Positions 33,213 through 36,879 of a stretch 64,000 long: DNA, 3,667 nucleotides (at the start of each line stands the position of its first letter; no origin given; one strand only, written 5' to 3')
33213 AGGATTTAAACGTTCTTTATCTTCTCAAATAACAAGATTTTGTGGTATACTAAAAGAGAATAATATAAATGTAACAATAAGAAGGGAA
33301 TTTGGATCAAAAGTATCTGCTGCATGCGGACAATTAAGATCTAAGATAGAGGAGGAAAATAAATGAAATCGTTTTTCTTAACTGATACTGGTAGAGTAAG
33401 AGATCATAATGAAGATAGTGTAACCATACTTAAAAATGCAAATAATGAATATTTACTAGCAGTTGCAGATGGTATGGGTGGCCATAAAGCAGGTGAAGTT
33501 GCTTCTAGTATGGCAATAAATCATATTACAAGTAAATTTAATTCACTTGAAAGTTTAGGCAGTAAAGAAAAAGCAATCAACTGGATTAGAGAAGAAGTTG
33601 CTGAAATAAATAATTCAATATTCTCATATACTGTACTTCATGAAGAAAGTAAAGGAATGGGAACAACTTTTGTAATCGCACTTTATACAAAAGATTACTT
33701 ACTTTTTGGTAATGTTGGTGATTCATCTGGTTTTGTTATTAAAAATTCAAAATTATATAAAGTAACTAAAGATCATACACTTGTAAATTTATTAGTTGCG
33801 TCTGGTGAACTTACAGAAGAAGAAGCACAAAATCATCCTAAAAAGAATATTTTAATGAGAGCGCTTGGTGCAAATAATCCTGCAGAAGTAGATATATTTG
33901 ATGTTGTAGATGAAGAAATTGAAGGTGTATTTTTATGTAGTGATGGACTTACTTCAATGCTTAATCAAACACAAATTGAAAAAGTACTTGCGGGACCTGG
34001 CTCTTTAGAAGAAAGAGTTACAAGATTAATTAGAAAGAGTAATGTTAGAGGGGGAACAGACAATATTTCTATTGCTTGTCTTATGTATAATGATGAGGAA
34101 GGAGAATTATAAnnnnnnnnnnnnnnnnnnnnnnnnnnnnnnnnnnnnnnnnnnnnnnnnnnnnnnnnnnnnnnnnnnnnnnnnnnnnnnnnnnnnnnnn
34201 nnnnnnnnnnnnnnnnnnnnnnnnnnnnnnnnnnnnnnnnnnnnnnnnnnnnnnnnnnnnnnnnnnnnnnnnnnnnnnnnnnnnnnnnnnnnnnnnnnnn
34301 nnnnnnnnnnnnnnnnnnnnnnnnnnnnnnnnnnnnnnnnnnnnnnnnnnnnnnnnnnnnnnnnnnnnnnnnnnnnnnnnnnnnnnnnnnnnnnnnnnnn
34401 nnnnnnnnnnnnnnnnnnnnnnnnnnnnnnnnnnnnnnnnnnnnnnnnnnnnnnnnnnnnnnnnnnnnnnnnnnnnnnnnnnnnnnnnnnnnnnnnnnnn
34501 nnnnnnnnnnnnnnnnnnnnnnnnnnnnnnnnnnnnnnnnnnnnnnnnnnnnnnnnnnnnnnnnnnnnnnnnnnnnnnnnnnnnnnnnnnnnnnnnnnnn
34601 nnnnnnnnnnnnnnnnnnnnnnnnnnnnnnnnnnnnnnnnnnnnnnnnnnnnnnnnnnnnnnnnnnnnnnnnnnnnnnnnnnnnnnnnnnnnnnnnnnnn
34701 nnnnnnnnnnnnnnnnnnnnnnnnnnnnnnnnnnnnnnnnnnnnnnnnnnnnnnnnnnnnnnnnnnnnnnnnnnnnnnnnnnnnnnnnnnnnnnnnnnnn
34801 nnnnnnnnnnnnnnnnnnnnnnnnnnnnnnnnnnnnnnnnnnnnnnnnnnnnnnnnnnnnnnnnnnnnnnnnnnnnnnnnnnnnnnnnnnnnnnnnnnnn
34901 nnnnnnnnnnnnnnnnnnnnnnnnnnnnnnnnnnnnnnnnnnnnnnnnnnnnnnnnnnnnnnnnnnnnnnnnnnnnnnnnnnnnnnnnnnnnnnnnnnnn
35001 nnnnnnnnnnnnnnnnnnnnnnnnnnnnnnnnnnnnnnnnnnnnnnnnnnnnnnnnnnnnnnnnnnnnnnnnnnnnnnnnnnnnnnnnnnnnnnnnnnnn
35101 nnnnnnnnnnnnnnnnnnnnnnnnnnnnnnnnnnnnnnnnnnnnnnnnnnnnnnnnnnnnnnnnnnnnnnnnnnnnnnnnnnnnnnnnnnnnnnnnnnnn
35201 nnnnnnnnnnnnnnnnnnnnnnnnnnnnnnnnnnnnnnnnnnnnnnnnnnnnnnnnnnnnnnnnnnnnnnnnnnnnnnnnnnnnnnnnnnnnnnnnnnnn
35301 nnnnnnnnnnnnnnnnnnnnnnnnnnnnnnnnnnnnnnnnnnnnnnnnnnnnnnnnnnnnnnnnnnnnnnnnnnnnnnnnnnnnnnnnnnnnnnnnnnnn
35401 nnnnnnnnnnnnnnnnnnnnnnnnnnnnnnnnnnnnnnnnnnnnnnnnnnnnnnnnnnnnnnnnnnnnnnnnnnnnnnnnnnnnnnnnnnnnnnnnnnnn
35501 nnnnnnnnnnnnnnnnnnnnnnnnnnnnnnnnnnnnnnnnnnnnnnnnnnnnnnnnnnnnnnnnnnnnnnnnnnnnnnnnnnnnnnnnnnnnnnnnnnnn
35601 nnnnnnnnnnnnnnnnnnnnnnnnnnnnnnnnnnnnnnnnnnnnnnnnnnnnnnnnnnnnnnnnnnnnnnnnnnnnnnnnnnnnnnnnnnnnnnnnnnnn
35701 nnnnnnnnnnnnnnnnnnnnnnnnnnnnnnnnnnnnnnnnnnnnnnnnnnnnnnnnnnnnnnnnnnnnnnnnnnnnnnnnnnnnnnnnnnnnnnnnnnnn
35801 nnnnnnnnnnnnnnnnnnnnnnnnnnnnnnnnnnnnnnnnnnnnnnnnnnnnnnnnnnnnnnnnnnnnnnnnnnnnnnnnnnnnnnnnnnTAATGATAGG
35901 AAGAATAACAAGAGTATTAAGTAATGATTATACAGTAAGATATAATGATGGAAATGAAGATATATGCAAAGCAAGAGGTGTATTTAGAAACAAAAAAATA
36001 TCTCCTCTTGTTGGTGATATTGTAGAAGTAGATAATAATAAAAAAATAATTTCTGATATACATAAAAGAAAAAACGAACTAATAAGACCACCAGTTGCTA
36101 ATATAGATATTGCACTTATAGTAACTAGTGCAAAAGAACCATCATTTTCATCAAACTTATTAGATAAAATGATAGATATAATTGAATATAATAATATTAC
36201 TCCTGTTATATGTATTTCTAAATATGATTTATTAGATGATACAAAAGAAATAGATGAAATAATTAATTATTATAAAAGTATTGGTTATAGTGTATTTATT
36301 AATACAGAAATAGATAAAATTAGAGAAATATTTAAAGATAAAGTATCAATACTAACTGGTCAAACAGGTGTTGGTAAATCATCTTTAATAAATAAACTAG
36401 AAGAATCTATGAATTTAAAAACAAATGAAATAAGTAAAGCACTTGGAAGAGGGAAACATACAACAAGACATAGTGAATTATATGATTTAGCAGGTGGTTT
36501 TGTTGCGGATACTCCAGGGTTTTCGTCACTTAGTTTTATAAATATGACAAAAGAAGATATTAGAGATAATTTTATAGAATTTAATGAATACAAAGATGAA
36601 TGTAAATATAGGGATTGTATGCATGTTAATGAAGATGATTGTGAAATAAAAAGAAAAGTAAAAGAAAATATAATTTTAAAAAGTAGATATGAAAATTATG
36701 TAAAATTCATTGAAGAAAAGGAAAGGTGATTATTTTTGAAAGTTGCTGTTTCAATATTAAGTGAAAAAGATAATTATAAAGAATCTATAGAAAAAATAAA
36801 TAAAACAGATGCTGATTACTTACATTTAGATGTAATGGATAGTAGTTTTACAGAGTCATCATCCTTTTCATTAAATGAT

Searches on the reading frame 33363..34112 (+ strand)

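Call 32: search_protein_families(library=pfam, proteins=[window:33363-34112:+], max_evalue=0.00001)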
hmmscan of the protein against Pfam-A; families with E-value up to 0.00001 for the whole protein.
window:33363-34112:+ (249 aa): 2 families
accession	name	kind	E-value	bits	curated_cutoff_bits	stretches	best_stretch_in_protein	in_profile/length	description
PF13672.11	PP2C_2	-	4.1e-18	66.1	24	1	12-203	8-182/209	Protein phosphatase 2C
PF00481.26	PP2C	-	7.3e-12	45.9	20.3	1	10-140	9-142/255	Protein phosphatase 2C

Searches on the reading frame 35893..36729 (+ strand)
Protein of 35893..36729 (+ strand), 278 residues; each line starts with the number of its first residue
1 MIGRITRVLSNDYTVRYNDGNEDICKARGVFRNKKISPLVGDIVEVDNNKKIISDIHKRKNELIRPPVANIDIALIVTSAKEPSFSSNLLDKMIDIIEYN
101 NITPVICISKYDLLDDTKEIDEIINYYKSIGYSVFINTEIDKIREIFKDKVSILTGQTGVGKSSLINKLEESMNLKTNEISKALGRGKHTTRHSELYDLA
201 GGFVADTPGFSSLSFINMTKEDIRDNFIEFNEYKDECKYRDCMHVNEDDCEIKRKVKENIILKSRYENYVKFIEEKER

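Call 32: search_protein_families(library=pfam, proteins=[window:35893-36729:+], max_evalue=0.00001)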
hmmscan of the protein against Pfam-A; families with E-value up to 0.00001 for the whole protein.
window:35893-36729:+ (278 aa): 3 families
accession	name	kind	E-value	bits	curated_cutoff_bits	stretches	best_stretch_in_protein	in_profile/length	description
PF03193.22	RsgA_GTPase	-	3.7e-55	186.9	30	1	56-215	1-173/174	RsgA GTPase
PF16745.11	RsgA_N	-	3.7e-12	46.2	27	1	3-50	2-48/54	RsgA N-terminal domain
PF01926.29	MMR_HSR1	-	1.7e-06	28.5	21.9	1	154-234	4-77/113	50S ribosome-binding GTPase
